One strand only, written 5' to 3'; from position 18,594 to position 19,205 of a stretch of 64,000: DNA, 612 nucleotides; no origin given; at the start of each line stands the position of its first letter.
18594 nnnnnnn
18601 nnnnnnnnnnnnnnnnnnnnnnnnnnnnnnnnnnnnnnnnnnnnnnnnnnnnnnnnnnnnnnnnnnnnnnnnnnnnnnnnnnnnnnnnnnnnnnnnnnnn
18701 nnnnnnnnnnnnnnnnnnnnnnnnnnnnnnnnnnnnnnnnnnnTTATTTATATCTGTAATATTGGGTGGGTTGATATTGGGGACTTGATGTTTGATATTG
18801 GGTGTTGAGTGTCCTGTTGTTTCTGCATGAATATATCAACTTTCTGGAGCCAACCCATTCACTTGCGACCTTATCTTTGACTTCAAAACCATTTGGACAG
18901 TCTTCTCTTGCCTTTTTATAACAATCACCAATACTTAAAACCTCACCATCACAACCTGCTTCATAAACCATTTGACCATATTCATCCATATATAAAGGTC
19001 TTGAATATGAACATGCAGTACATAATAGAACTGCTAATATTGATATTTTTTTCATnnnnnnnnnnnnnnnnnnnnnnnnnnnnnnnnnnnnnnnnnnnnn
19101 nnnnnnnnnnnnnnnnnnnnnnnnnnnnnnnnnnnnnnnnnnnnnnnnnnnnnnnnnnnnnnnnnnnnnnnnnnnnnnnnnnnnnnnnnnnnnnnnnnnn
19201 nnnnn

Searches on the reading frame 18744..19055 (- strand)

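Call 11: search_protein_families(library=pfam, proteins=[window:18744-19055:-], max_evalue=1)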
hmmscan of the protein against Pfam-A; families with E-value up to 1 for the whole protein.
window:18744-19055:- (103 aa): 1 family
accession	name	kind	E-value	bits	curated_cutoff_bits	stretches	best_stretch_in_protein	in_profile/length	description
PF08821.16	CGGC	-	0.11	13.1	27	1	3-66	36-96/106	CGGC domain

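Call 12: search_protein_families(library=ncbifam, proteins=[window:18744-19055:-], max_evalue=1)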
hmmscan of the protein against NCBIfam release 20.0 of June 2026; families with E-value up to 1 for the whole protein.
window:18744-19055:- (103 aa): 0 families
